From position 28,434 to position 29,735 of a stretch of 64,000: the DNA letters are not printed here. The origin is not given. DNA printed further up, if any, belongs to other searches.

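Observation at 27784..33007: Mevalonate operon with the gene set of the alternative (IP-kinase) route: IDI-2, HMGR, MK, MVD-family decarboxylase, IPK, with no phosphomevalonate kinase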

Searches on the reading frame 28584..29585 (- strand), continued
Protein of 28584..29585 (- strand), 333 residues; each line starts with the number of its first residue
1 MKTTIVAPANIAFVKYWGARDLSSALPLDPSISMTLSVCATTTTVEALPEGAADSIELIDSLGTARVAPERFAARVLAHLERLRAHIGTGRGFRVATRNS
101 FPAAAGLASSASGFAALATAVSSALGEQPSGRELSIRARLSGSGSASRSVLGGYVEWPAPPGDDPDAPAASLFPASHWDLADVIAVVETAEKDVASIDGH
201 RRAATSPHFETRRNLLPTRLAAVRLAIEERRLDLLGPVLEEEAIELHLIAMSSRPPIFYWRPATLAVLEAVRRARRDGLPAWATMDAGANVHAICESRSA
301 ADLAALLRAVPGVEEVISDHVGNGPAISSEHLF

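Call 20: find_related_loci(query=A1, collection=genome_contigs, flank=10000)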
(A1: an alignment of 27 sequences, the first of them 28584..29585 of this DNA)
Query A1 (333 aa) in genome_contigs; peptide patterns used: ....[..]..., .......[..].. (x = any residue, [..] = any of these).
600 stretches matched a pattern (row limit reached: there are more); 592 encode a relative of the query (tblastn E <= 1e-3); the best 80 are kept; 80 distinct loci.
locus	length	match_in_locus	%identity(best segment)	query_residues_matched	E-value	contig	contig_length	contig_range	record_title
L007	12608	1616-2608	60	2-333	1e-115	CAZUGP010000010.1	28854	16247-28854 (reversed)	MAG TPA_asm: uncultured Acidobacteriota bacterium isolate binchicken_co165_313 genome assembly, contig: k141_593010, who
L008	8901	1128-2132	57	2-333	5e-111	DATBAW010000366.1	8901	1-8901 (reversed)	MAG TPA_asm: Thermoanaerobaculia bacterium isolate SMAG_U5742 k141_1783402, whole genome shotgun sequence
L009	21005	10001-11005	55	2-333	2e-110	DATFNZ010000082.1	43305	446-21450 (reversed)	MAG TPA_asm: Thermoanaerobaculia bacterium isolate SMAG_U9264 k141_800753, whole genome shotgun sequence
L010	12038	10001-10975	57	2-324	1e-109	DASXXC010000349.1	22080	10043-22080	MAG TPA_asm: Thermoanaerobaculia bacterium isolate SMAG_U4788 k141_465955, whole genome shotgun sequence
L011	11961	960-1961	56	2-333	3e-109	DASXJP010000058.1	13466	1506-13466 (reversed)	MAG TPA_asm: Thermoanaerobaculia bacterium isolate SMAG_U5251 k141_183658, whole genome shotgun sequence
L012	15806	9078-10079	57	2-333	2e-108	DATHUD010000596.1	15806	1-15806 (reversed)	MAG TPA_asm: Thermoanaerobaculia bacterium isolate SMAG_U16097 k141_257132, whole genome shotgun sequence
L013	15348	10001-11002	57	2-333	2e-108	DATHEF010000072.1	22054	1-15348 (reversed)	MAG TPA_asm: Thermoanaerobaculia bacterium isolate SMAG_U12414 k141_625027, whole genome shotgun sequence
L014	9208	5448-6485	57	2-333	3e-107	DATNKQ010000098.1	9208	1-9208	MAG TPA_asm: Thermoanaerobaculia bacterium isolate SMAG_U11429 k141_224282, whole genome shotgun sequence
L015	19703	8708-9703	57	2-333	1e-106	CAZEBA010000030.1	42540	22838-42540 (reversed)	MAG TPA_asm: uncultured Gemmatimonadota bacterium isolate SRP321284_co1_122 genome assembly, contig: NODE_1014_length_42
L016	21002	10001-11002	57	2-333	1e-106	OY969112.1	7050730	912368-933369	MAG: uncultured Acidobacteriota bacterium isolate MFD04212.bin.1.16 genome assembly, chromosome: 1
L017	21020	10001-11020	56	2-333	1e-105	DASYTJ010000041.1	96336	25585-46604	MAG TPA_asm: Thermoanaerobaculia bacterium isolate SMAG_U4564 k141_2182550, whole genome shotgun sequence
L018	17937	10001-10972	58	1-325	6e-105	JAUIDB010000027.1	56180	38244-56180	MAG: Thermoanaerobaculia bacterium isolate 7_bin.54 NODE_853_length_56180_cov_1.371309, whole genome shotgun sequence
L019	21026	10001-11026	59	2-325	4e-103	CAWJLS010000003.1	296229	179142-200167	MAG: uncultured Acidobacteriota bacterium isolate MFD05684.bin.3.171 genome assembly, contig: contig_23330, whole genome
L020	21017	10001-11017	57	2-333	7e-103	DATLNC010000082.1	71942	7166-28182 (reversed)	MAG TPA_asm: Thermoanaerobaculia bacterium isolate SMAG_U13790 k141_2279025, whole genome shotgun sequence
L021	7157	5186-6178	61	2-333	8e-103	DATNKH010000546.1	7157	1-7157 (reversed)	MAG TPA_asm: Thermoanaerobaculia bacterium isolate SMAG_U11420 k141_115469, whole genome shotgun sequence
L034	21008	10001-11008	46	4-329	3e-75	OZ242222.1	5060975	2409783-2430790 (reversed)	MAG: Candidatus Multivorans sp. isolate 294fb325-5f7d-45f9-a7ea-d7aadbeafeef genome assembly, chromosome: 1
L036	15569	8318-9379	39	1-333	5e-75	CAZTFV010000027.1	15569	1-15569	MAG TPA_asm: uncultured Gammaproteobacteria bacterium isolate SRP269290_co1_791 genome assembly, contig: NODE_5123_lengt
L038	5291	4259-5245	49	4-326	7e-73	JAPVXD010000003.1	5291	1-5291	MAG: Candidatus Multivorans azotirespirans isolate m_rhze4 Seq3, whole genome shotgun sequence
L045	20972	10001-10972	40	2-333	5e-71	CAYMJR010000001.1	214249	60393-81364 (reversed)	MAG TPA_asm: uncultured Gammaproteobacteria bacterium isolate SRP272529_co1_137 genome assembly, contig: NODE_28_length_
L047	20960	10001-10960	40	1-327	1e-70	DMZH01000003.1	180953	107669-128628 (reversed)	MAG TPA_asm: Candidatus Woesebacteria bacterium isolate UBA8517 contig_8038, whole genome shotgun sequence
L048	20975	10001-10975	38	1-333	4e-70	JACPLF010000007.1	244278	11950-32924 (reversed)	MAG: Candidatus Levyibacteriota bacterium isolate NC_groundwater_514_Ag_S-0.1um_37_12 S35_SO-1_scaffold_285247, whole ge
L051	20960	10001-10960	46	4-325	4e-69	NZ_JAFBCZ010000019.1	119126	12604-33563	Herpetosiphon giganteus strain DSM 589 Ga0454001_19, whole genome shotgun sequence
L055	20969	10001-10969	35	1-320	1e-67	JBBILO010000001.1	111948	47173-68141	MAG: Candidatus Roizmanbacteria bacterium isolate QNS170220_bin_210 NODE_8_length_111948_cov_5.83856, whole genome shotg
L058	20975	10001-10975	41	1-332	9e-67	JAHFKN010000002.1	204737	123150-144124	MAG: Candidatus Gottesmanbacteria bacterium isolate nzgw410 NODE_37_length_204738_cov_18.718000, whole genome shotgun se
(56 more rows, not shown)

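Call 32: search_protein_families(library=ncbifam, proteins=[L036:7017-8228:+, L045:9022-10002:+, L058:9015-10004:+, L048:8985-10001:+, L036:5859-7016:+, L045:8094-9035:+, L016:8760-9998:+, L034:8739-9878:+], max_evalue=0.001)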
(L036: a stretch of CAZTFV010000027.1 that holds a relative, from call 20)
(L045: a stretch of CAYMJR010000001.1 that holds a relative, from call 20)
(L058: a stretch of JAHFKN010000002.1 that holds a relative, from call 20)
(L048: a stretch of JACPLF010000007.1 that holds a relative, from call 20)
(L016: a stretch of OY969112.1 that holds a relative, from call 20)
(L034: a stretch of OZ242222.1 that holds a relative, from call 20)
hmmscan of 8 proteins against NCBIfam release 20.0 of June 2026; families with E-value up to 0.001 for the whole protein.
L036:7017-8228:+ (403 aa): 18 families
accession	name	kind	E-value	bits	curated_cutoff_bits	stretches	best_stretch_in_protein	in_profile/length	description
NF003036.0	PRK03926.1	equivalog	2.7e-71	240.1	403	2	250-394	155-300/302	mevalonate kinase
TIGR00549.1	mevalon_kin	equivalog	5.7e-57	193.3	163.05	2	251-361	166-276/276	mevalonate kinase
TIGR01220.1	Pmev_kin_Gr_pos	equivalog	6.2e-27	94.6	165.7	1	20-377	3-346/358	phosphomevalonate kinase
NF040957.1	Arch_PMK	equivalog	3.3e-23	82.7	500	2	138-198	92-153/316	phosphomevalonate kinase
NF049969.1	GlMnHpPKinHddA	equivalog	5.3e-13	49.1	600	2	283-391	224-334/338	D-glycero-D-manno-heptose 7-phosphate kinase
NF002288.1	PRK01212.1-4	equivalog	1e-11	44.5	194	1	120-196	72-147/303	homoserine kinase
TIGR00131.1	gal_kin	equivalog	1.3e-11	44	226.65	1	271-376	263-365/388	galactokinase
NF003006.0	PRK03817.1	equivalog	6.5e-11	41.8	443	1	294-376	244-328/352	galactokinase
NF040725.1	panto_kin_Meth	equivalog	1.5e-10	40.5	380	1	101-197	61-155/286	pantoate kinase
TIGR00191.1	thrB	equivalog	1.9e-09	36.8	168.25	1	116-390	71-294/304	homoserine kinase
NF003705.0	PRK05322.1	equivalog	2.4e-08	33.1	385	1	294-376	279-364/388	galactokinase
NF001816.0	PRK00555.1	equivalog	3.3e-08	32.9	509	1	300-375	261-338/363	galactokinase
TIGR01219.1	Pmev_kin_ERG8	equivalog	4e-08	32.6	376.95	1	112-292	130-311/456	phosphomevalonate kinase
NF040656.1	GHMP_GYDIA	hypoth_equivalog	1.9e-06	27.4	225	1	21-199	3-160/299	GYDIA family GHMP kinase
TIGR01920.1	Shik_kin_archae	equivalog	2e-05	24.1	126.85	0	124-194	68-140/266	shikimate kinase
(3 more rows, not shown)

L045:9022-10002:+ (326 aa): 18 families
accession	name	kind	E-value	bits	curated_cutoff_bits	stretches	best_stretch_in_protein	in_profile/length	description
NF003036.0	PRK03926.1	equivalog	1e-72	244.8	403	1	6-325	2-300/302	mevalonate kinase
TIGR00549.1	mevalon_kin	equivalog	8.2e-60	202.6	163.05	1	10-291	1-276/276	mevalonate kinase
TIGR01220.1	Pmev_kin_Gr_pos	equivalog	9.7e-26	90.6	165.7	2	107-171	115-179/358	phosphomevalonate kinase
NF040957.1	Arch_PMK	equivalog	1.7e-24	87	500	1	8-324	2-316/316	phosphomevalonate kinase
TIGR00131.1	gal_kin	equivalog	1.2e-19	70.5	226.65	2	216-305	273-363/388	galactokinase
NF003472.0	PRK05101.1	equivalog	3.7e-14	52.5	499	2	4-138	19-154/382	galactokinase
NF003006.0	PRK03817.1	equivalog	7.8e-14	51.4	443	2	202-308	223-329/352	galactokinase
NF049969.1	GlMnHpPKinHddA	equivalog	9.2e-14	51.6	600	1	37-321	38-333/338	D-glycero-D-manno-heptose 7-phosphate kinase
NF002288.1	PRK01212.1-4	equivalog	8e-13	48.1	194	1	59-307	34-281/303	homoserine kinase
TIGR00191.1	thrB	equivalog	1.9e-10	40.1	168.25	1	56-296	35-269/304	homoserine kinase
NF003705.0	PRK05322.1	equivalog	2.6e-10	39.6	385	2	220-307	276-364/388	galactokinase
TIGR01219.1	Pmev_kin_ERG8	equivalog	3e-09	36.3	376.95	1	108-185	154-247/456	phosphomevalonate kinase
NF001816.0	PRK00555.1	equivalog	1.3e-08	34.2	509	1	219-307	251-339/363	galactokinase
TIGR01920.1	Shik_kin_archae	equivalog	2.4e-08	33.7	126.85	1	56-211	29-188/266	shikimate kinase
NF040725.1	panto_kin_Meth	equivalog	1.2e-07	31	380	1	90-198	81-188/286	pantoate kinase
TIGR01240.1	mevDPdecarb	equivalog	1.2e-05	24.5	171.35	1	83-249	72-236/305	diphosphomevalonate decarboxylase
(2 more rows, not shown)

L058:9015-10004:+ (329 aa): 22 families
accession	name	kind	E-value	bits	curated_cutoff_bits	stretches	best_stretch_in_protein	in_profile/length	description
NF003036.0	PRK03926.1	equivalog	3e-68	230.1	403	1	10-328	2-299/302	mevalonate kinase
TIGR00549.1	mevalon_kin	equivalog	1.5e-59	201.8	163.05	1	14-295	1-276/276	mevalonate kinase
TIGR01220.1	Pmev_kin_Gr_pos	equivalog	7e-26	91.1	165.7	2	11-175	2-179/358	phosphomevalonate kinase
NF040957.1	Arch_PMK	equivalog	3.7e-25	89.1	500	1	12-299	2-290/316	phosphomevalonate kinase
NF001816.0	PRK00555.1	equivalog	1.6e-17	63.5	509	2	230-311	257-339/363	galactokinase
TIGR00131.1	gal_kin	equivalog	1.2e-14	54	226.65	2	193-308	252-362/388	galactokinase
NF003006.0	PRK03817.1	equivalog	2.7e-14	52.9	443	2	231-309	247-326/352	galactokinase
NF002288.1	PRK01212.1-4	equivalog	2e-12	46.7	194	1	76-309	50-279/303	homoserine kinase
NF009948.0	PRK13412.1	equivalog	5.8e-11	40.8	721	1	191-297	829-938/974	bifunctional fucokinase/fucose-1-phosphate guanylyltransferase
NF003472.0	PRK05101.1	equivalog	9.4e-11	41.2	499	1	8-142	19-154/382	galactokinase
NF049969.1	GlMnHpPKinHddA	equivalog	1.4e-09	37.9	600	1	87-317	87-325/338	D-glycero-D-manno-heptose 7-phosphate kinase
TIGR00191.1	thrB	equivalog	1.5e-09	37.1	168.25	1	75-310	52-279/304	homoserine kinase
NF003705.0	PRK05322.1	equivalog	2.6e-09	36.3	385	1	230-308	281-361/388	galactokinase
TIGR01920.1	Shik_kin_archae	equivalog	8.2e-08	31.9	126.85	1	81-317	50-265/266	shikimate kinase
NF002870.0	PRK03188.1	equivalog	1.7e-06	27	286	1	74-324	66-297/310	4-(cytidine 5'-diphospho)-2-C-methyl-D-erythritol kinase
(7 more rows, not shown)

L048:8985-10001:+ (338 aa): 18 families
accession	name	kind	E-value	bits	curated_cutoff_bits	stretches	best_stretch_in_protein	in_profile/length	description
NF003036.0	PRK03926.1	equivalog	2.1e-60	204.4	403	1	7-338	2-299/302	mevalonate kinase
TIGR00549.1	mevalon_kin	equivalog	7.5e-58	196.2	163.05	1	11-305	1-276/276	mevalonate kinase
TIGR01220.1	Pmev_kin_Gr_pos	equivalog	5.8e-28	98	165.7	2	7-185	1-179/358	phosphomevalonate kinase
NF040957.1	Arch_PMK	equivalog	3.4e-23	82.6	500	1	122-338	91-316/316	phosphomevalonate kinase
NF049969.1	GlMnHpPKinHddA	equivalog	1.2e-16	61.1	600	1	111-335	98-333/338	D-glycero-D-manno-heptose 7-phosphate kinase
NF003006.0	PRK03817.1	equivalog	5.7e-16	58.4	443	1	240-324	246-331/352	galactokinase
TIGR00131.1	gal_kin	equivalog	1.5e-14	53.7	226.65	1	242-329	284-373/388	galactokinase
NF001816.0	PRK00555.1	equivalog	4.2e-12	45.7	509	1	240-321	257-339/363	galactokinase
NF002288.1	PRK01212.1-4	equivalog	7.8e-12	44.8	194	1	106-323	72-283/303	homoserine kinase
NF003472.0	PRK05101.1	equivalog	7.6e-10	38.2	499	1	241-321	276-359/382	galactokinase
TIGR00191.1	thrB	equivalog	1.6e-09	37.1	168.25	1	108-329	78-288/304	homoserine kinase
NF003705.0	PRK05322.1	equivalog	2.6e-09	36.3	385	1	240-323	281-366/388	galactokinase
NF040725.1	panto_kin_Meth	equivalog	4.1e-09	35.8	380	1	112-224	87-204/286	pantoate kinase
TIGR01219.1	Pmev_kin_ERG8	equivalog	2.9e-06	26.5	376.95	0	144-199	188-247/456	phosphomevalonate kinase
NF009948.0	PRK13412.1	equivalog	5e-06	24.5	721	1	109-304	725-935/974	bifunctional fucokinase/fucose-1-phosphate guanylyltransferase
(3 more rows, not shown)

L036:5859-7016:+ (385 aa): 17 families
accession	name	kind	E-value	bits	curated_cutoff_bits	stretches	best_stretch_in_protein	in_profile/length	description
TIGR00549.1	mevalon_kin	equivalog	7.1e-52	176.6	163.05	1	12-339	1-269/276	mevalonate kinase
NF003036.0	PRK03926.1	equivalog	1.4e-37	129.4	403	1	8-357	2-275/302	mevalonate kinase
TIGR01220.1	Pmev_kin_Gr_pos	equivalog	2.6e-20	72.8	165.7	2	143-345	100-327/358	phosphomevalonate kinase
TIGR00131.1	gal_kin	equivalog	6.2e-15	55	226.65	1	8-184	18-150/388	galactokinase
NF003472.0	PRK05101.1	equivalog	5e-14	52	499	2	8-101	21-112/382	galactokinase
NF040957.1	Arch_PMK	equivalog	9.5e-14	51.6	500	1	156-338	92-277/316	phosphomevalonate kinase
NF003705.0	PRK05322.1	equivalog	4.6e-13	48.7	385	2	134-198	103-167/388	galactokinase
NF002288.1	PRK01212.1-4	equivalog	3e-12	46.2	194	1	135-226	68-158/303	homoserine kinase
NF001816.0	PRK00555.1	equivalog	6.2e-12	45.2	509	1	142-202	90-150/363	galactokinase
NF003006.0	PRK03817.1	equivalog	1.7e-11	43.7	443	1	142-202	86-146/352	galactokinase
TIGR00191.1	thrB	equivalog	1e-09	37.7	168.25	1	135-230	71-160/304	homoserine kinase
TIGR01920.1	Shik_kin_archae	equivalog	1.8e-07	30.8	126.85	1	118-189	44-115/266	shikimate kinase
NF009948.0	PRK13412.1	equivalog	1.8e-05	22.6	721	1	132-194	715-777/974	bifunctional fucokinase/fucose-1-phosphate guanylyltransferase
NF040725.1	panto_kin_Meth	equivalog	6.7e-05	22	380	1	146-280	88-219/286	pantoate kinase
NF049969.1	GlMnHpPKinHddA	equivalog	0.0001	21.9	600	1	143-199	97-153/338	D-glycero-D-manno-heptose 7-phosphate kinase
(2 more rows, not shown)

L045:8094-9035:+ (313 aa): 19 families
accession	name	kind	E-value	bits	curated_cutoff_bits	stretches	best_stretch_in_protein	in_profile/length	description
TIGR00549.1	mevalon_kin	equivalog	6.2e-54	183.3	163.05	1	10-279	1-269/276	mevalonate kinase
NF003036.0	PRK03926.1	equivalog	1.1e-37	129.8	403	1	6-280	2-260/302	mevalonate kinase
TIGR01220.1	Pmev_kin_Gr_pos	equivalog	9.7e-25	87.4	165.7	2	45-159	60-180/358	phosphomevalonate kinase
NF040957.1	Arch_PMK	equivalog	2.1e-15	57.1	500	1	7-278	1-277/316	phosphomevalonate kinase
NF002288.1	PRK01212.1-4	equivalog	7.4e-14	51.5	194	1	39-195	27-188/303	homoserine kinase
TIGR00191.1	thrB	equivalog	4.7e-12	45.4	168.25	1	37-164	29-155/304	homoserine kinase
TIGR00131.1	gal_kin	equivalog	5.4e-12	45.3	226.65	1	5-151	17-179/388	galactokinase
NF003006.0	PRK03817.1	equivalog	2.5e-11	43.1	443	1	6-133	2-137/352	galactokinase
NF040725.1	panto_kin_Meth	equivalog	1.1e-09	37.7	380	1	35-157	40-157/286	pantoate kinase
NF003705.0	PRK05322.1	equivalog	2e-09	36.7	385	1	9-127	23-156/388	galactokinase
NF003472.0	PRK05101.1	equivalog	4.8e-09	35.6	499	1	3-125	18-154/382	galactokinase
TIGR01920.1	Shik_kin_archae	equivalog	1.1e-08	34.8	126.85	1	32-170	20-156/266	shikimate kinase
NF049969.1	GlMnHpPKinHddA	equivalog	6.6e-08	32.4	600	1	71-251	87-265/338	D-glycero-D-manno-heptose 7-phosphate kinase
NF009948.0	PRK13412.1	equivalog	3.1e-07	28.5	721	1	78-279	721-927/974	bifunctional fucokinase/fucose-1-phosphate guanylyltransferase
NF001816.0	PRK00555.1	equivalog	4.2e-07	29.3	509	1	6-141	3-149/363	galactokinase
TIGR01240.1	mevDPdecarb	equivalog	0.00043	19.4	171.35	1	79-266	79-265/305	diphosphomevalonate decarboxylase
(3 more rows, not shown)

L016:8760-9998:+ (412 aa): 11 families
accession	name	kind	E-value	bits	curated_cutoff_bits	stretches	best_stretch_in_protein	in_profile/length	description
TIGR00549.1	mevalon_kin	equivalog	1.1e-44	153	163.05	1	56-366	2-269/276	mevalonate kinase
NF003036.0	PRK03926.1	equivalog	1.3e-24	86.9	403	1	53-366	4-259/302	mevalonate kinase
TIGR01220.1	Pmev_kin_Gr_pos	equivalog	1.2e-09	37.8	165.7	0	250-366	204-321/358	phosphomevalonate kinase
NF040957.1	Arch_PMK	equivalog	2.2e-06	27.4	500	0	178-253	92-163/316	phosphomevalonate kinase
TIGR00191.1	thrB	equivalog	3.7e-06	26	168.25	1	155-207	71-122/304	homoserine kinase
TIGR01920.1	Shik_kin_archae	equivalog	9.9e-06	25.1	126.85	1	165-207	69-111/266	shikimate kinase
NF002288.1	PRK01212.1-4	equivalog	6.6e-05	22.1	194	1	163-207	74-118/303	homoserine kinase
NF001816.0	PRK00555.1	equivalog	6.7e-05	22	509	0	164-240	90-162/363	galactokinase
NF003006.0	PRK03817.1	equivalog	0.00025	20.1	443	0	165-231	87-149/352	galactokinase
NF040725.1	panto_kin_Meth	equivalog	0.00028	19.9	380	0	168-255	88-167/286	pantoate kinase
NF009948.0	PRK13412.1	equivalog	0.00039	18.2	721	1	164-210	725-770/974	bifunctional fucokinase/fucose-1-phosphate guanylyltransferase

L034:8739-9878:+ (379 aa): 6 families
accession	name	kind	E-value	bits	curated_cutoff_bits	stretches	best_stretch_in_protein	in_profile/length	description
TIGR00549.1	mevalon_kin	equivalog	2.7e-40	138.6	163.05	1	15-336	2-269/276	mevalonate kinase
NF003036.0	PRK03926.1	equivalog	2.3e-27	95.9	403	1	10-336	2-259/302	mevalonate kinase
NF002288.1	PRK01212.1-4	equivalog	4.8e-05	22.5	194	1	121-160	67-106/303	homoserine kinase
TIGR00191.1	thrB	equivalog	0.00026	19.9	168.25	1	127-162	77-112/304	homoserine kinase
NF003006.0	PRK03817.1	equivalog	0.00035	19.7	443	0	121-164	78-121/352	galactokinase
TIGR01920.1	Shik_kin_archae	equivalog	0.00048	19.6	126.85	0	126-164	65-103/266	shikimate kinase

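Call 40: list_cluster_members(proteins=[window:28584-29585:-, window:27784-28584:-, window:29585-30664:-, window:30672-31955:-, window:31952-33007:-, window:57915-59264:+, window:53516-54751:+, window:455-2461:+, window:18682-21318:-, window:25988-26887:-])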
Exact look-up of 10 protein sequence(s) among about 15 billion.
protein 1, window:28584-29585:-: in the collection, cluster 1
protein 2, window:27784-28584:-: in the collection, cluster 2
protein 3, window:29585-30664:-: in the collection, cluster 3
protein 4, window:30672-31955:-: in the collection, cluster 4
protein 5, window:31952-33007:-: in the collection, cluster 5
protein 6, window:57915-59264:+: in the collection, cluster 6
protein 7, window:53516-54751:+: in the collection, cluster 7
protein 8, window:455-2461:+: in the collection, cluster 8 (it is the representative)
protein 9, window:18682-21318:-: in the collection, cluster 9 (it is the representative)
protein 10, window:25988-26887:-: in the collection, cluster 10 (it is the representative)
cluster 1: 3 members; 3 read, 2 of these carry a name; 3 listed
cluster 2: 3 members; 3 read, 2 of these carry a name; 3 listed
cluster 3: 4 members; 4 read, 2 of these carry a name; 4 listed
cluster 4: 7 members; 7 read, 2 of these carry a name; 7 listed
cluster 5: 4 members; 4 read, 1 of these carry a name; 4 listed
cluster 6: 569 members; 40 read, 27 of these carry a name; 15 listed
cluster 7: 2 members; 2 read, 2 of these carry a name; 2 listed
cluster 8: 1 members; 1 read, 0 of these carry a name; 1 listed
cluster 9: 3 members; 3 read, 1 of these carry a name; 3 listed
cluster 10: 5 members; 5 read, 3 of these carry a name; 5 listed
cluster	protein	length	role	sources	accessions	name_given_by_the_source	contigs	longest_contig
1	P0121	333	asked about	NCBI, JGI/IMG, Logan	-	diphosphomevalonate decarboxylase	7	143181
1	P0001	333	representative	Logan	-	-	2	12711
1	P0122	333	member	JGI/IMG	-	diphosphomevalonate decarboxylase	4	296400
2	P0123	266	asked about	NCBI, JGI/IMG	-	isopentenyl phosphate kinase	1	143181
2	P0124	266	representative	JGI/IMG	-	isopentenyl phosphate kinase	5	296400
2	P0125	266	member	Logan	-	-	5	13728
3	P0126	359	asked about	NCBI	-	-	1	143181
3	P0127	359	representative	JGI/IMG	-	mevalonate kinase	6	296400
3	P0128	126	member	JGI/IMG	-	hypothetical protein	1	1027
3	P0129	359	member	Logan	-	-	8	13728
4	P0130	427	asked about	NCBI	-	-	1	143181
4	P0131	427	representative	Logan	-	-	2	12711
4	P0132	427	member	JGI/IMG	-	hydroxymethylglutaryl-CoA reductase (NADPH)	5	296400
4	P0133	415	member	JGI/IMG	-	hydroxymethylglutaryl-CoA reductase (NADPH)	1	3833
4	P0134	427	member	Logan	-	-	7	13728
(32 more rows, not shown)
